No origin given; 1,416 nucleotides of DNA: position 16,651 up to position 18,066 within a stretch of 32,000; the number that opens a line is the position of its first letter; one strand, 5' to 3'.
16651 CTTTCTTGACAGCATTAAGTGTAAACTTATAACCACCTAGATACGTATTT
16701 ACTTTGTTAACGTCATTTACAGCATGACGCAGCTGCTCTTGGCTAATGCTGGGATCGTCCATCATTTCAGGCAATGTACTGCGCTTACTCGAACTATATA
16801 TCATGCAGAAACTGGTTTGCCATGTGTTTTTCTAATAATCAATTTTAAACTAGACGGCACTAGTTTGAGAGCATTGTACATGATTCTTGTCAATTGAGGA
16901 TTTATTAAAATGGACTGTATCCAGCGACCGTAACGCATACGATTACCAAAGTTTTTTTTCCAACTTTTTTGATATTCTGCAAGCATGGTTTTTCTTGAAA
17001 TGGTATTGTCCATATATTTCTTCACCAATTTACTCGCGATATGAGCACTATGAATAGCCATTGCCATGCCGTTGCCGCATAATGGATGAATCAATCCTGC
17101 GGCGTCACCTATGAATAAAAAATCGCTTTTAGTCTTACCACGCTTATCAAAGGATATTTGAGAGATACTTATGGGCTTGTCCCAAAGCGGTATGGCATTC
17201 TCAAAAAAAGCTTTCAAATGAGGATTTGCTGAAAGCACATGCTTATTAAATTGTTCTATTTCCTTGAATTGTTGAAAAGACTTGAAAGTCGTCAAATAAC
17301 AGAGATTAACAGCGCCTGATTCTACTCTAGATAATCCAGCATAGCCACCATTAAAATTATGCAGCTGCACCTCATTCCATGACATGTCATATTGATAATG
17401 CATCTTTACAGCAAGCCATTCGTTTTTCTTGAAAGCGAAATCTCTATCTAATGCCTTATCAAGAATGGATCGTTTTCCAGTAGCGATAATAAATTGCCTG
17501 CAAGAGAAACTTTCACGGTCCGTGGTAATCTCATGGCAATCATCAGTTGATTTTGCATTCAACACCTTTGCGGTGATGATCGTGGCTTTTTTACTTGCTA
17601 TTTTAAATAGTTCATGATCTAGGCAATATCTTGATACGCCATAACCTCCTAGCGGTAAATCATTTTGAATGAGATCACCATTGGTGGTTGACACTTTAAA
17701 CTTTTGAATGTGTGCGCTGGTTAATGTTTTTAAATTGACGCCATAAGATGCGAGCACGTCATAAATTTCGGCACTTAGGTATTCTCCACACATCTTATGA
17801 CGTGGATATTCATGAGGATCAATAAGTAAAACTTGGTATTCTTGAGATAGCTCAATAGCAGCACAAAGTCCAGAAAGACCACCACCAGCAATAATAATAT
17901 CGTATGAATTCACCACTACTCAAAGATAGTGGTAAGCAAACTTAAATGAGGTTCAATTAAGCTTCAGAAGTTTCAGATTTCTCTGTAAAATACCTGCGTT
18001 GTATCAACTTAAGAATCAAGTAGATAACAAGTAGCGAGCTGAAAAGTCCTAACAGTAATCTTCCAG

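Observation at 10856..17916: srsABC-like type III PKS operon joined to a private FAS-II-like module: predicted phenolic-lipid (alkylresorcinol/alkylpyrone-type) pathway of unknown product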

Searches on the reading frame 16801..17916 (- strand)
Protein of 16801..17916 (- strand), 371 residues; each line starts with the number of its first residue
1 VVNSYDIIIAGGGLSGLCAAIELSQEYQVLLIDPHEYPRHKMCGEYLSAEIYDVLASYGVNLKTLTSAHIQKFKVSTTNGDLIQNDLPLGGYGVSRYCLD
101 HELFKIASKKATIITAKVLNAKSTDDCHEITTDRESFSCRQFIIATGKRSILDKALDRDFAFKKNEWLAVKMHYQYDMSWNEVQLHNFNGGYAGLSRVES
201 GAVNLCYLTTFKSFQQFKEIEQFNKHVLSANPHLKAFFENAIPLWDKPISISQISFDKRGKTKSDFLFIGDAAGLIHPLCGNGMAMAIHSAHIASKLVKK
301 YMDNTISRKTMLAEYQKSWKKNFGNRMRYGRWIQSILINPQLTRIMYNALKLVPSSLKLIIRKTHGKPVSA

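Call 4: search_protein_families(library=pfam, proteins=[window:16801-17916:-])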
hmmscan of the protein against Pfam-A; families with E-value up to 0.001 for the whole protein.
window:16801-17916:- (371 aa): 8 families
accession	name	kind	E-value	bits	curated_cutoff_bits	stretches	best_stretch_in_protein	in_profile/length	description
PF01494.25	FAD_binding_3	-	5.2e-09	36.2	22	1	5-301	2-322/349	FAD binding domain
PF05834.18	Lycopene_cycl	-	6.2e-07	29.3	23.4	0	6-150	1-143/380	Lycopene cyclase protein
PF03486.20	HI0933_like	-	6e-06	26.3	50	0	6-42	2-39/244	HI0933-like protein Rossmann domain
PF01266.30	DAO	-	1e-05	25.7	27.9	1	6-38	1-34/353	FAD dependent oxidoreductase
PF08491.16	SE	-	2.5e-05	23.9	20.1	1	256-317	122-181/276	Squalene epoxidase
PF04820.20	Trp_halogenase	-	5.3e-05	22.7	21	0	6-76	1-75/458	Tryptophan halogenase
PF07992.20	Pyr_redox_2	-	6.2e-05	23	26.1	0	7-94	145-237/291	Pyridine nucleotide-disulphide oxidoreductase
PF13450.12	NAD_binding_8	-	0.00017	22.2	21.9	1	9-38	1-31/68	NAD(P)-binding Rossmann-like domain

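Call 5: search_protein_families(library=ncbifam, proteins=[window:16801-17916:-])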
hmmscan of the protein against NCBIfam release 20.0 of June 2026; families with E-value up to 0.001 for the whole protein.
window:16801-17916:- (371 aa): 44 families (the best 25 are shown)
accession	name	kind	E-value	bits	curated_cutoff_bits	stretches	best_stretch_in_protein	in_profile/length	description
TIGR02032.1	GG-red-SF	subfamily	7.8e-30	104.6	158.8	1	5-297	1-296/297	geranylgeranyl reductase family protein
NF049967.1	QhpG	equivalog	8.7e-22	77.6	240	1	7-331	1-319/423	flavin-dependent monooxygenase QhpG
NF038171.1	maturase_LodB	equivalog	9.4e-17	61.1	400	1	6-325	1-336/361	lysine-epsilon-oxidase maturase LodB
NF045655.1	MkRedMenJ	equivalog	9.7e-15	54.4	700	1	3-161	3-171/406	menaquinone reductase MenJ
TIGR01988.1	Ubi-OHases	subfamily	1.6e-13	50.3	224.65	1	6-320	1-336/387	ubiquinone biosynthesis hydroxylase, UbiH/UbiF/VisC/COQ6 family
TIGR02023.1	BchP-ChlP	subfamily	1.7e-13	50.4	343.3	1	264-337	264-335/388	geranylgeranyl diphosphate reductase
NF038174.1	maturase_GoxB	equivalog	8.6e-13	48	400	1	6-159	2-164/358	glycine oxidase maturase GoxB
TIGR01984.1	UbiH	equivalog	2.4e-12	46.4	392.2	1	6-321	1-332/382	2-octaprenyl-6-methoxyphenyl hydroxylase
NF041080.1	DGGGPL_reductase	equivalog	6.9e-12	45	580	2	4-114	1-112/447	digeranylgeranylglycerophospholipid reductase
NF008519.0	PRK11445.1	equivalog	2.3e-11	43.6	303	1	3-79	2-82/355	FAD-binding protein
NF005788.0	PRK07608.1-3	equivalog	1.8e-08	33.6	478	1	263-321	278-337/388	UbiH/UbiF family hydroxylase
NF041160.1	DGGPL_Thplmales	equivalog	4.1e-08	32.6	780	1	260-326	272-338/396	digeranylgeranylglycerophospholipid reductase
TIGR01790.1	carotene-cycl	subfamily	4.3e-08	32.7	209.5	0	262-321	259-316/387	lycopene cyclase family protein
NF005313.0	PRK06847.1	subfamily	5.9e-08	32.1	372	1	4-85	4-87/375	hypothetical protein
NF041385.1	Dggglyphlred_Halo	equivalog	6.8e-08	31.4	700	1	199-337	215-354/405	digeranylgeranylglycerophospholipid reductase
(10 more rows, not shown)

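Call 36: search_solved_structures(query=window:16801-17916:-, max_evalue=0.001)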
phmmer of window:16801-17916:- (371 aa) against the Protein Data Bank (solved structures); distinct sequences matched with E-value up to 0.001: 12.
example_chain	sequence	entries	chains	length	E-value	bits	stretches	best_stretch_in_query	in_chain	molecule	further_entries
3e1t_A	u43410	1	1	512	1.2e-07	34.3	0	262-329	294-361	Halogenase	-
3oz2_A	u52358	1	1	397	2.3e-07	33.4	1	244-334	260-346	Digeranylgeranylglycerophospholipid reductase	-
8zop_A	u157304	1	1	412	2.4e-06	30.1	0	4-61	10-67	Halogenase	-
5dbj_E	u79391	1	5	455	2.6e-05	26.6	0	262-318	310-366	FADH2-dependent halogenase PltA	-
5buk_A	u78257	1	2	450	0.00031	23.1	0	255-309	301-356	FADH2-dependent halogenase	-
7fco_A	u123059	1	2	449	0.00032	23.1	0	262-322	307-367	ChlB4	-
8uiu_A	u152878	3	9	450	0.00055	22.3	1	164-317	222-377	Flavin monooxygenase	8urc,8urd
4opl_A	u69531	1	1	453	0.00086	21.7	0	4-56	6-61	Conserved Archaeal protein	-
4opi_A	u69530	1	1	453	0.00086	21.7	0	4-56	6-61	Conserved Archaeal protein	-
3atq_A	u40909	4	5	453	0.00086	21.7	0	4-56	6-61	Conserved Archaeal protein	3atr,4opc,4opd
4opt_A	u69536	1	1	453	0.00088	21.6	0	4-56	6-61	Conserved Archaeal protein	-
4opg_A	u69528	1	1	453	0.00088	21.6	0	4-56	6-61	Conserved Archaeal protein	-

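Call 98: find_homologous_proteins(query=window:16801-17916:-, max_evalue=1e-10)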
Query window:16801-17916:- (371 aa): 6812 proteins with E <= 1e-10 among 8000 candidates; the best 120 are listed.
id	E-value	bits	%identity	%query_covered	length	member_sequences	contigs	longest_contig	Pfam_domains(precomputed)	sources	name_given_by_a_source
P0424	4.9e-251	850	100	100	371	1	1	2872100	PF01266.31,PF03486.21,PF05834.19,PF01494.26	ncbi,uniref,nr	ncbi:NAD(P)/FAD-dependent oxidoreductase [Nonlabens ponticola]|uniref:NAD(P)/FAD-dependent oxidoredu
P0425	3.0e-147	508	61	100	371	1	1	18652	PF01266.31,PF07992.21,PF13738.13,PF03486.21,PF05834.19,PF01494.26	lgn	-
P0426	1.3e-143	497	59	99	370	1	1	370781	PF08491.17,PF05834.19,PF01494.26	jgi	jgi:flavin-dependent dehydrogenase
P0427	1.8e-143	496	59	99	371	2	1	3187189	PF01266.31,PF04820.21,PF05834.19,PF01494.26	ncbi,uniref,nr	ncbi:NAD(P)/FAD-dependent oxidoreductase [Nonlabens agnitus]|uniref:FAD-dependent oxidoreductase n=1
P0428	4.5e-143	495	59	100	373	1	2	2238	PF07992.21,PF05834.19,PF01494.26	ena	-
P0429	1.5e-141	490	58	99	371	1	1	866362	PF01266.31,PF07992.21,PF05834.19,PF01494.26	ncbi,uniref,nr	ncbi:NAD(P)/FAD-dependent oxidoreductase [Nonlabens antarcticus]|uniref:NAD(P)/FAD-dependent oxidore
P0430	5.6e-141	488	59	99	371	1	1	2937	PF01266.31,PF03486.21,PF05834.19,PF01494.26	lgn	-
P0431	1.4e-139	483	58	99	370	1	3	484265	PF01266.31,PF08491.17,PF07992.21,PF13738.13,PF03486.21,PF05834.19,PF01494.26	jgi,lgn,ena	-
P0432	8.5e-139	481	56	98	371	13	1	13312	PF01266.31,PF05834.19,PF01494.26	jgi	jgi:flavin-dependent dehydrogenase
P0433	1.4e-137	477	57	99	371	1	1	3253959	PF01266.31,PF07992.21,PF03486.21,PF04820.21,PF05834.19,PF01494.26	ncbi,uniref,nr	ncbi:Dehydrogenase (flavoprotein) [Nonlabens sp. Hel1_33_55]|uniref:NAD(P)/FAD-dependent oxidoreduct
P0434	1.4e-136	473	58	98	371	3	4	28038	PF01266.31,PF01494.26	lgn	-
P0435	2.3e-134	466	56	99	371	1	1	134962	PF01266.31,PF07992.21,PF05834.19,PF01494.26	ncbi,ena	-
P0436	2.4e-133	463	55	100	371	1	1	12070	PF01266.31,PF07992.21,PF13738.13,PF03486.21,PF05834.19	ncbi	-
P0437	3.0e-133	462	56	98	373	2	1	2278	PF04820.21,PF05834.19,PF01494.26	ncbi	-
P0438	8.6e-132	458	54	99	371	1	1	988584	PF01266.31,PF03486.21,PF13454.13,PF05834.19,PF01494.26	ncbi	-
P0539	8.6e-104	366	46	100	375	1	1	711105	PF13450.13,PF07992.21,PF00070.34,PF03486.21,PF05834.19,PF01134.29,PF01494.26,PF12831.14,PF01946.24,PF01266.31,PF00890.31,PF13738.13,PF04820.21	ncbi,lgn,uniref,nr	ncbi:NAD(P)/FAD-dependent oxidoreductase [Flavobacterium johnsoniae]|uniref:FAD-dependent oxidoreduc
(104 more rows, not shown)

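Call 99: find_encoding_contigs(protein=P0539, flank=10000, max_places=1)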
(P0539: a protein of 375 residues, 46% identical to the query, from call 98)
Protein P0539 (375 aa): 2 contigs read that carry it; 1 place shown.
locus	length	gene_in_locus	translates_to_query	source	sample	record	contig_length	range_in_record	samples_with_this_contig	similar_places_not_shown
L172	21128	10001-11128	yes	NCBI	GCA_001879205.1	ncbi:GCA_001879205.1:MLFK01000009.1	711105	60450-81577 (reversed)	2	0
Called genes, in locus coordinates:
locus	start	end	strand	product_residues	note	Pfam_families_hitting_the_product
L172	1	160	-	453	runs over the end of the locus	PF11306:DUF3108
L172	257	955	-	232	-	-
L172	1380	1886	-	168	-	PF05239:PRC (weak)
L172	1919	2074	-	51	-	-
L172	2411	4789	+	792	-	PF00884:Sulfatase, PF16347:SGSH_C (faint)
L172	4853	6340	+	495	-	PF06863:DUF1254, PF06742:DUF1214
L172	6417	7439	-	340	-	PF00296:Bac_luciferase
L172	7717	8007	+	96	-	-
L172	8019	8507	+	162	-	-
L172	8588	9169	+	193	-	PF00440:TetR_N, PF21993:TetR_C_13_2 (weak), PF16925:TetR_C_13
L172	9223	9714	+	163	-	PF01643:Acyl-ACP_TE (weak), PF20791:Acyl-ACP_TE_C (weak), PF13279:4HBT_2, PF03061:4HBT (weak)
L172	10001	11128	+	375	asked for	PF00070:Pyr_redox (weak), PF00890:FAD_binding_2, PF01266:DAO, PF01494:FAD_binding_3, PF03486:HI0933_like (weak), PF04820:Trp_halogenase (weak), PF05834:Lycopene_cycl, PF07992:Pyr_redox_2 (weak), +5 more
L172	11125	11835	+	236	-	PF13489:Methyltransf_23, PF13679:Methyltransf_32 (weak), PF05175:MTS (faint), PF13847:Methyltransf_31, PF08241:Methyltransf_11, PF08242:Methyltransf_12, PF13649:Methyltransf_25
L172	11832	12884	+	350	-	PF08392:FAE1_CUT1_RppA, PF00195:Chal_sti_synt_N, PF08545:ACP_syn_III (weak), PF02797:Chal_sti_synt_C, PF08541:ACP_syn_III_C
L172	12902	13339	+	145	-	PF22817:ApeP-like (weak), PF07977:FabA, PF22818:ApeI-like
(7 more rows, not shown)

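Call 107: predict_structure(alignment_id=A3)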
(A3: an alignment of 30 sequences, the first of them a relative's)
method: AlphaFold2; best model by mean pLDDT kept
length: 371 residues; sequences in the alignment: 30
mean_pLDDT: 87.7   pTM: 0.89
mean pLDDT of the five models: 87.7, 87.1, 87.0, 86.3, 84.2
residues with pLDDT >= 90: 208; 70-90: 136; 50-70: 19; < 50: 8
segments of 3 or more residues with pLDDT < 50: 273-279
pLDDT, mean of each block of 10 residues (from residue 1): 87 94 97 90 82 96 95 90 90 92 97 95 90 95 82 79 77 94 89 91 90 85 92 96 88 68 79 51 85 97 96 93 86 80 87 86 83 79
secondary structure, 60 per line:
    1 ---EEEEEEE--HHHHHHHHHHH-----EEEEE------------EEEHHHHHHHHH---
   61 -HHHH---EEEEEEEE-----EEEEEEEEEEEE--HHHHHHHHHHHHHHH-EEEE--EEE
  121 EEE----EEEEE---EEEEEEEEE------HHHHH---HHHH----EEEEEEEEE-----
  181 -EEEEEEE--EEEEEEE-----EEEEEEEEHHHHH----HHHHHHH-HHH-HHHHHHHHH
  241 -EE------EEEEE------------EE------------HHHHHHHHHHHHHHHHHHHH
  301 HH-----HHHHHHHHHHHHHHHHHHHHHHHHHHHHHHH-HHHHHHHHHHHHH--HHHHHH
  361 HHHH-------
elements in order: E4-10 H13-23 E29-33 E46-48 H49-57 H62-65 E69-76 E82-93 H96-110 E112-115 E118-123 E128-132 E136-144 H151-155 H159-162 E167-175 E182-188 E191-197 E203-210 H211-215 H220-226 H232-240 E250-254 H281-302 H308-338 H340-352 H355-364

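Call 109: fold_search(model_id=the predicted structure, library=pdb)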
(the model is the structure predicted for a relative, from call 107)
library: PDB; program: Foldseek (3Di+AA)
matches with E <= 10: 1775; with E <= 0.001: 1098
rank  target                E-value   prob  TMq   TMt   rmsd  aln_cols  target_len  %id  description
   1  8zop                  3.6e-20  1.00  0.77  0.70   5.3       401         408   18  Structure of FasV in complex with FAD (released 2025-04-02)
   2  7fco_A                2.4e-19  1.00  0.74  0.65   5.4       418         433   19  ChlB4 Halogenase (released 2022-03-16)
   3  7fco_B                4.2e-19  1.00  0.75  0.66   5.2       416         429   18  ChlB4 Halogenase (released 2022-03-16)
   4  5bul                  5.7e-19  1.00  0.71  0.68   6.2       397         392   17  Structure of flavin-dependent brominase Bmp2 triple mutant Y302S F306V A345W (released 2016-03-09)
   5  5bva                  8.6e-19  1.00  0.73  0.69   4.9       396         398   17  Structure of flavin-dependent brominase Bmp2 (released 2016-03-09)
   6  8urd_C                2.3e-18  1.00  0.76  0.71   5.2       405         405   16  Bacillus niacini flavin monooxygenase with bound (2,6)DHP (released 2024-09-18)
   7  3e1t                  6.3e-18  1.00  0.70  0.60   8.6       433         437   15  Structure and action of the myxobacterial chondrochloren halogenase CndH, a new variant of FAD-dependent halogenases (released 2009-02-24)
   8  5dbj_D                6.7e-18  1.00  0.72  0.63   7.4       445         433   13  Crystal structure of halogenase PltA (released 2015-10-07)
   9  8urd_A                1.1e-17  1.00  0.77  0.72   5.2       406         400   16  Bacillus niacini flavin monooxygenase with bound (2,6)DHP (released 2024-09-18)
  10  5buk_A                1.1e-17  1.00  0.73  0.63   8.1       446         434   15  Structure of flavin-dependent chlorinase Mpy16 (released 2016-03-09)
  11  3oz2                  1.6e-17  1.00  0.73  0.68   5.5       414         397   18  Crystal structure of a geranylgeranyl bacteriochlorophyll reductase-like (Ta0516) from Thermoplasma acidophilum at 1.60  (released 2010-10-27)
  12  8urd_B                2.3e-17  1.00  0.76  0.71   5.7       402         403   16  Bacillus niacini flavin monooxygenase with bound (2,6)DHP (released 2024-09-18)
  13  5dbj_C                2.4e-17  1.00  0.72  0.62   7.7       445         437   14  Crystal structure of halogenase PltA (released 2015-10-07)
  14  8uiu_A                3.1e-17  1.00  0.77  0.70   5.0       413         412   15  Structure of an FMO from Bacillus niacini (released 2024-09-18)
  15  5dbj_A                3.6e-17  1.00  0.73  0.63   7.4       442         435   14  Crystal structure of halogenase PltA (released 2015-10-07)
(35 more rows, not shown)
